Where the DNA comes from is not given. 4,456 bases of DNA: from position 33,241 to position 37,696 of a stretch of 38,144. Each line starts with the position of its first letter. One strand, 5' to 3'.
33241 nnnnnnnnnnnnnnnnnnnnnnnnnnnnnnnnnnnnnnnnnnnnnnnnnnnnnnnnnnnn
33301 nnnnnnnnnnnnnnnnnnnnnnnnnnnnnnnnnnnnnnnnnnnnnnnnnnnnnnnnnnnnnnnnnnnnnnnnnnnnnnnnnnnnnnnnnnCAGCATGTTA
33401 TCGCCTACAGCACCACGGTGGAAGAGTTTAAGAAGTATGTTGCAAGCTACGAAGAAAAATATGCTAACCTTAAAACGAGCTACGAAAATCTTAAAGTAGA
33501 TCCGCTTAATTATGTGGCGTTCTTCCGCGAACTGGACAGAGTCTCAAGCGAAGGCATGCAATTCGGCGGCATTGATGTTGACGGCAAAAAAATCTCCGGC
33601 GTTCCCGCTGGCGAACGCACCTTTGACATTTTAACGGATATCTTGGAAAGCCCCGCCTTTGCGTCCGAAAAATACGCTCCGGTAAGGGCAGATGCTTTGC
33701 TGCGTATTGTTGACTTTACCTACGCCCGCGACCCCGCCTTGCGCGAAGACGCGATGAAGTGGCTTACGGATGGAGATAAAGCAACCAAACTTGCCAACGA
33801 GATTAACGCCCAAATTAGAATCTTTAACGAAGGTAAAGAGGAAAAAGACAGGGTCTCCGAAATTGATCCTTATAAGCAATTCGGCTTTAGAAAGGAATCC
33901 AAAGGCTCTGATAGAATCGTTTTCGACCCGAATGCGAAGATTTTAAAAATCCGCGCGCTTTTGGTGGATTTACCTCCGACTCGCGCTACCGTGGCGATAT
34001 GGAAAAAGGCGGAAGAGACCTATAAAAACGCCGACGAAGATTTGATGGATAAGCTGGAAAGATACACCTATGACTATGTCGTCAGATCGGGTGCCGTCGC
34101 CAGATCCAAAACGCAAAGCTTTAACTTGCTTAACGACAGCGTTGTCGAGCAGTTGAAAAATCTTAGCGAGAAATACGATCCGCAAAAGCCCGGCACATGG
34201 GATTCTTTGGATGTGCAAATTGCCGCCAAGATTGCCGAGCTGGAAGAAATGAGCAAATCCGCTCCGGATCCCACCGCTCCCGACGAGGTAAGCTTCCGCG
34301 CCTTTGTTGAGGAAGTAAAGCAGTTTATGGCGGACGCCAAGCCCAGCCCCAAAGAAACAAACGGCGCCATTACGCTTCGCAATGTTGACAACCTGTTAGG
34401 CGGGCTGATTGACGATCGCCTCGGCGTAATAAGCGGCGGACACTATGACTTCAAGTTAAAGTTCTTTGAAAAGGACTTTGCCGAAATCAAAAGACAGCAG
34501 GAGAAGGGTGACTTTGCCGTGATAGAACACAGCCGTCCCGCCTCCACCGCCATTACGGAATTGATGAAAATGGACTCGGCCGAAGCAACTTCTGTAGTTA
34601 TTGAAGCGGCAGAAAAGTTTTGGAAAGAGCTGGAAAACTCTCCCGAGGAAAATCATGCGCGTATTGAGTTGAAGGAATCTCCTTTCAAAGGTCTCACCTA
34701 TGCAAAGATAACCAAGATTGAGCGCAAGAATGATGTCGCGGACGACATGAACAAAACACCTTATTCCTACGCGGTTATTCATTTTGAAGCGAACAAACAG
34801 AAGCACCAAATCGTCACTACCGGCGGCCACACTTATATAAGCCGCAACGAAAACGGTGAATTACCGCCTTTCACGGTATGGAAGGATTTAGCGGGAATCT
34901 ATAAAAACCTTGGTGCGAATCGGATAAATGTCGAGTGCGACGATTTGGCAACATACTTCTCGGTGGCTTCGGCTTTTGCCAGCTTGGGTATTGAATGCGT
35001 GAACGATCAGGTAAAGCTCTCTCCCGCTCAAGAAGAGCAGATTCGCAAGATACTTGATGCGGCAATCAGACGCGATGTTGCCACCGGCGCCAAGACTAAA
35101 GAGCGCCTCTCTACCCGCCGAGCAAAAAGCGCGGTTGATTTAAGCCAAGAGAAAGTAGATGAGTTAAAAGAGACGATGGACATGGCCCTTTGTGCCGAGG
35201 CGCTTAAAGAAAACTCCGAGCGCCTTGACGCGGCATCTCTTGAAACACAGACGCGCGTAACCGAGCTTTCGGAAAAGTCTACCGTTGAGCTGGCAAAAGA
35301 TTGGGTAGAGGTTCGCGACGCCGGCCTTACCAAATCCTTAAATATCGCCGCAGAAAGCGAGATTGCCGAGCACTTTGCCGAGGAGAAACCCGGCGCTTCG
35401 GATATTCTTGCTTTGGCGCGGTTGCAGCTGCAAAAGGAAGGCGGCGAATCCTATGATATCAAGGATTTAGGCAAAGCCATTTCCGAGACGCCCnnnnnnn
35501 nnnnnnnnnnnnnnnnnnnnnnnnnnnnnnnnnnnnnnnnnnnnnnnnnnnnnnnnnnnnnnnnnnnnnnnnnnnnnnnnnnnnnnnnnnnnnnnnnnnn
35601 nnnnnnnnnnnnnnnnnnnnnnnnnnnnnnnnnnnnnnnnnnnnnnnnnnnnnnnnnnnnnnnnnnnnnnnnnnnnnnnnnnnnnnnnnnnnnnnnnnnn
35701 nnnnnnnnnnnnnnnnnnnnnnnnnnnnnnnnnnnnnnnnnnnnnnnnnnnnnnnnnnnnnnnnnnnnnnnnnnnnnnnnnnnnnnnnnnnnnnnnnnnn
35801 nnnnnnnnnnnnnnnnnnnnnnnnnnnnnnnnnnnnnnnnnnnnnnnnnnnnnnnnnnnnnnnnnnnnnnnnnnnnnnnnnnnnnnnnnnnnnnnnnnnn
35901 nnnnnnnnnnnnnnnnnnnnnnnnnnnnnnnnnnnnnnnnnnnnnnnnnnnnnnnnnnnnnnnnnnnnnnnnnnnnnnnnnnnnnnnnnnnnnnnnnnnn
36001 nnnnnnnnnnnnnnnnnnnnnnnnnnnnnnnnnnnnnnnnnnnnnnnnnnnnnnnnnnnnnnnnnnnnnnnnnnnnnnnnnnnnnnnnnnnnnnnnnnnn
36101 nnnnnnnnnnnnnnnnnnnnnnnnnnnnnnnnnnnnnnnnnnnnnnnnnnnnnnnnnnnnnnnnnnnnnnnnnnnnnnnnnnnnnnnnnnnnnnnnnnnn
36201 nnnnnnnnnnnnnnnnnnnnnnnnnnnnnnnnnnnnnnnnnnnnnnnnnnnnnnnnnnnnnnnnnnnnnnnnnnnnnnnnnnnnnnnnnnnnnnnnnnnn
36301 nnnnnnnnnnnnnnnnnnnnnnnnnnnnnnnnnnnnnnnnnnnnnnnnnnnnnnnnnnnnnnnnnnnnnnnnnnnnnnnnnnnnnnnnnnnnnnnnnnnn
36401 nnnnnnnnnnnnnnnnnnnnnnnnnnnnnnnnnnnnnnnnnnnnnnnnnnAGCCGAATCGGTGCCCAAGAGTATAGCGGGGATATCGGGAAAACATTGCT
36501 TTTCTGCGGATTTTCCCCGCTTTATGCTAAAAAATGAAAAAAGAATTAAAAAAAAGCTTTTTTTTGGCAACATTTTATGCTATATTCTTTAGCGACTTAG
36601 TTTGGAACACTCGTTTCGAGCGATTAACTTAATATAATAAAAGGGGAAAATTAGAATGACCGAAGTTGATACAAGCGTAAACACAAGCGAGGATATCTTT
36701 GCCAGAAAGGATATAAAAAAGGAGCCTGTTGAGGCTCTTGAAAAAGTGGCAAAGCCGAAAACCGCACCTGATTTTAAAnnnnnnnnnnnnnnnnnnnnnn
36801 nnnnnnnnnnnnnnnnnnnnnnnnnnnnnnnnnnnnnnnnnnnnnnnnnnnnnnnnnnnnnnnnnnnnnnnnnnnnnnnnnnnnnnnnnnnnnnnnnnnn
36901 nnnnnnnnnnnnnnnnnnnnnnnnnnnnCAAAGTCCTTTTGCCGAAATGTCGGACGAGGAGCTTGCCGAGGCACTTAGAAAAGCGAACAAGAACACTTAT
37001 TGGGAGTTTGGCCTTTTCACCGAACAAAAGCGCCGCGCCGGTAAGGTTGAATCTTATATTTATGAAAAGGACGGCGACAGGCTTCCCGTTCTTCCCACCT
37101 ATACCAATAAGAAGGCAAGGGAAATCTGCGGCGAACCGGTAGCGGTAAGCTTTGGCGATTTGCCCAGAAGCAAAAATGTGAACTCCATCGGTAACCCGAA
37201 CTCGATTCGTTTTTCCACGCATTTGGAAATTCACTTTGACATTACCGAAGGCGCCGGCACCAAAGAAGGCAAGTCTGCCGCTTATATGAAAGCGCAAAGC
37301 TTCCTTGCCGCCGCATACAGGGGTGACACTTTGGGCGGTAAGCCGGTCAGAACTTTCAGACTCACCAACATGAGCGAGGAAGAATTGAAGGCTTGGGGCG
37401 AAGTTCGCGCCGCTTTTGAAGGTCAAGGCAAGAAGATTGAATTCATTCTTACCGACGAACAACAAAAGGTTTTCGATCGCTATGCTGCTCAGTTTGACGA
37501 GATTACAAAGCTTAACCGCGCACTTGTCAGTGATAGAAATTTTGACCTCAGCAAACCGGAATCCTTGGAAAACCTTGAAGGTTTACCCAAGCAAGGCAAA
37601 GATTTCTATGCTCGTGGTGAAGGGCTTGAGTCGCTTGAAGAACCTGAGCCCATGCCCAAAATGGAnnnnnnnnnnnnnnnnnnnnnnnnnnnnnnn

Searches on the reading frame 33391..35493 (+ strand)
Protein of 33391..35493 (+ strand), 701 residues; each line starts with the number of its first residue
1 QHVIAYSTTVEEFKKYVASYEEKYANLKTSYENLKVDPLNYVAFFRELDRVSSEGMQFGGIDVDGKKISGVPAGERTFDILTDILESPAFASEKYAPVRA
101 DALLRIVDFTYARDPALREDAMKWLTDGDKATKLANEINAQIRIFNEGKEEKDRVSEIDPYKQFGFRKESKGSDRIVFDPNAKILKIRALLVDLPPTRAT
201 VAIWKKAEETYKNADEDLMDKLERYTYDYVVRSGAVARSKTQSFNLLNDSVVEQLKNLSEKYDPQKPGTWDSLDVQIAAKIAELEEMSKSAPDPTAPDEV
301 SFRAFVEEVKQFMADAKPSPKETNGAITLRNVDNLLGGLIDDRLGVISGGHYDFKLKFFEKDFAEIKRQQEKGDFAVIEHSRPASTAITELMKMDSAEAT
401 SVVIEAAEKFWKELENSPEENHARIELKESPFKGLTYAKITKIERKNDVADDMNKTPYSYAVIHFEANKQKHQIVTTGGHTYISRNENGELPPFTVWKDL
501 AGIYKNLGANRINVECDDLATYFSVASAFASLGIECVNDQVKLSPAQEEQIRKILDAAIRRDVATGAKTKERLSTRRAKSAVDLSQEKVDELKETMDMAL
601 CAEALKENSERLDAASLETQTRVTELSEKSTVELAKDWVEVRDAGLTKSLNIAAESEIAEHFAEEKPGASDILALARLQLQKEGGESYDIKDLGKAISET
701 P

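Call 77: predict_structure(alignment_id=A4)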
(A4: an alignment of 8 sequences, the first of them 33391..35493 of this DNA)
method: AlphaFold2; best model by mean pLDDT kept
length: 701 residues; sequences in the alignment: 8
mean_pLDDT: 71.8   pTM: 0.51
mean pLDDT of the five models: 71.8, 71.3, 70.9, 66.6, 62.9
residues with pLDDT >= 90: 104; 70-90: 319; 50-70: 171; < 50: 107
segments of 3 or more residues with pLDDT < 50: 1-8, 55-66, 68-70, 349-353, 381-385, 420-423, 564-582, 591-606, 645-660, 690-701
pLDDT, mean of each block of 10 residues (from residue 1): 41 64 79 85 81 52 45 68 90 90 89 79 90 93 89 83 81 84 89 81 92 88 93 72 69 87 81 92 84 75 90 93 90 87 57 62 87 73 48 71 81 65 50 63 80 65 83 74 70 80 72 75 83 75 68 63 46 40 51 41 48 65 75 68 44 42 56 67 56 38 34
secondary structure, 60 per line:
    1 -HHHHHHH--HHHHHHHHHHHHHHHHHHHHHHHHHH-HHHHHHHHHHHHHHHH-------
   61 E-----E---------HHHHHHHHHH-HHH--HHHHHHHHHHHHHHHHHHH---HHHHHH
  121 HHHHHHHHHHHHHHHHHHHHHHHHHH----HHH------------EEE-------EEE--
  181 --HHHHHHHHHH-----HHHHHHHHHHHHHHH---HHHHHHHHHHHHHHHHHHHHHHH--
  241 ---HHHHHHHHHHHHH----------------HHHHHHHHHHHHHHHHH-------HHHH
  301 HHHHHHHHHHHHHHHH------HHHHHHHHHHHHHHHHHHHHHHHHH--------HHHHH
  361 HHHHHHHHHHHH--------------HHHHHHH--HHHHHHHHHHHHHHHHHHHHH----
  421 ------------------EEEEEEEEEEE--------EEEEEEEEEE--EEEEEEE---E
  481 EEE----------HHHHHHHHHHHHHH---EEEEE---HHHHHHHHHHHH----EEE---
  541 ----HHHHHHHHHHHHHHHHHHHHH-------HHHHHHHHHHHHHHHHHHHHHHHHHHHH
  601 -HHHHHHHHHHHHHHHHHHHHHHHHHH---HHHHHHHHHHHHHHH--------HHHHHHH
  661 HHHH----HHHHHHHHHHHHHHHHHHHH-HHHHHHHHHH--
elements in order (helices of 4 or more, strands of 3 or more residues): H2-8 H11-36 H38-53 H77-86 H93-111 H115-146 E166-168 E176-178 H183-192 H198-212 H216-238 H244-256 H273-289 H297-316 H323-347 H356-372 H387-393 H396-416 E439-449 E458-467 E470-476 E480-483 H494-507 E511-515 H519-530 E535-537 H545-565 H573-600 H602-627 H631-645 H654-664 H669-688 H690-699

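Call 80: fold_search(model_id=the predicted structure, library=pdb)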
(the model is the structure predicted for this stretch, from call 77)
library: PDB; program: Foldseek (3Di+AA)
matches with E <= 10: 159; with E <= 0.001: 0
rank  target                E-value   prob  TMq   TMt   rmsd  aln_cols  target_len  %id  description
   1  4ojv                  1.4e-01  0.54  0.08  0.14  13.2       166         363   14  Crystal structure of unliganded yeast PDE1 (released 2014-12-03)
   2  7eiv_C                7.5e-01  0.07  0.09  0.10  22.1       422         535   13  heterotetrameric glycyl-tRNA synthetase from Escherichia coli (released 2021-08-11)
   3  7unj_A                1.0e+00  0.23  0.10  0.28  17.8       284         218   15  De novo designed chlorophyll dimer protein with Zn pheophorbide a methyl ester matching geometry of purple bacterial s (released 2023-04-19)
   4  7zr1_C                1.1e+00  0.05  0.11  0.10  88.4       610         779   12  Chaetomium thermophilum Mre11-Rad50-Nbs1 complex bound to ATPyS (composite structure) (released 2023-01-11)
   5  9k82_A                1.3e+00  0.30  0.11  0.30  15.0       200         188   17  Cryo-EM structure of designed zinc-induced filament Fiber-n5-Zn1-HEHE-917 (released 2025-10-29)
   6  3n0g_B                1.5e+00  0.06  0.10  0.12  18.6       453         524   12  Crystal Structure of Isoprene Synthase from Grey Poplar Leaves (Populus x canescens) in complex with three Mg2+ ions a (released 2010-07-21)
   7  6rwo_A                1.5e+00  0.07  0.07  0.15  36.1       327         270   11  SIVrcm intasome (Q148H/G140S) in complex with bictegravir (released 2020-02-05)
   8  4kw2                  1.9e+00  0.60  0.07  0.18   5.8        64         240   20  Crystal structure of a Putative uncharacterized protein (BDI_1873) from Parabacteroides distasonis ATCC 8503 at 2.32 A r (released 2013-07-03)
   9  6vlm_B                1.9e+00  0.13  0.07  0.24  13.9       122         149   13  Core Catalytic Domain of HIV Integrase in complex with virtual screening hit (released 2020-05-13)
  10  6ylx_b                1.9e+00  0.05  0.08  0.11  25.8       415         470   10  pre-60S State NE1 (TAP-Flag-Nop53) (released 2020-07-29)
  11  5k3j_B                2.2e+00  0.03  0.08  0.08  25.3       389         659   11  Crystals structure of Acyl-CoA oxidase-2 in Caenorhabditis elegans bound with FAD, ascaroside-CoA, and ATP (released 2016-08-24)
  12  6put_A                2.4e+00  0.12  0.08  0.18  14.9       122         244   11  Structure of HIV cleaved synaptic complex (CSC) intasome bound with calcium (released 2020-02-12)
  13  5cwp                  2.5e+00  0.18  0.12  0.31  17.3       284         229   15  Crystal structure of de novo designed helical repeat protein DHR79 (released 2015-12-16)
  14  6w6b                  2.7e+00  0.23  0.07  0.20   8.2        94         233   15  The X-ray crystal structure of the C-terminus domain of Staphylococcus aureus Fatty Acid Kinase A (FakA, residues 328-54 (released 2021-03-17)
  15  8evm_C                2.7e+00  0.08  0.09  0.21  18.6       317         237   12  De novo design of chlorophyll special pair containing protein assemblies (released 2024-05-15)
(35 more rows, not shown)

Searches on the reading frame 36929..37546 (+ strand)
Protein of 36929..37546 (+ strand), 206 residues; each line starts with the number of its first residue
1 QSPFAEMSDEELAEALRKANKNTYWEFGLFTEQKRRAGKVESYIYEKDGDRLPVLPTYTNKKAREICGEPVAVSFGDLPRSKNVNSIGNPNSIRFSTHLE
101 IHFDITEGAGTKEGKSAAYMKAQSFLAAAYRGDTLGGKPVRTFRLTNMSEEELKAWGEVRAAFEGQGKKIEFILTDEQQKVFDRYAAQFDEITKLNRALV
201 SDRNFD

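Call 92: find_homologous_proteins(query=window:36929-37546:+, max_evalue=0.01)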
Query window:36929-37546:+: 257 candidates shared short words with the query, none scored E <= 0.01.

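Call 100: predict_structure(protein=window:36929-37546:+)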
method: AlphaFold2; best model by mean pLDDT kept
length: 206 residues; sequences in the alignment: 1
mean_pLDDT: 46.5   pTM: 0.39
mean pLDDT of the five models: 46.5, 44.0, 40.5, 36.9, 33.4
residues with pLDDT >= 90: 0; 70-90: 31; 50-70: 35; < 50: 140
segments of 3 or more residues with pLDDT < 50: 1-13, 15-139
pLDDT, mean of each block of 10 residues (from residue 1): 39 47 33 33 35 34 38 29 26 28 35 41 45 43 61 70 66 79 80 67 50
secondary structure, 60 per line:
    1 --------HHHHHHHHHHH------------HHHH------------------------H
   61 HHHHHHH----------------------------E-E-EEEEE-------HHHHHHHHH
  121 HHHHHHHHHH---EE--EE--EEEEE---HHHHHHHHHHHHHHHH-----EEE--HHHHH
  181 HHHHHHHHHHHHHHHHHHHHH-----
elements in order: H9-19 H32-35 H60-67 E100-104 H112-130 E142-146 H150-165 E171-173 H176-201
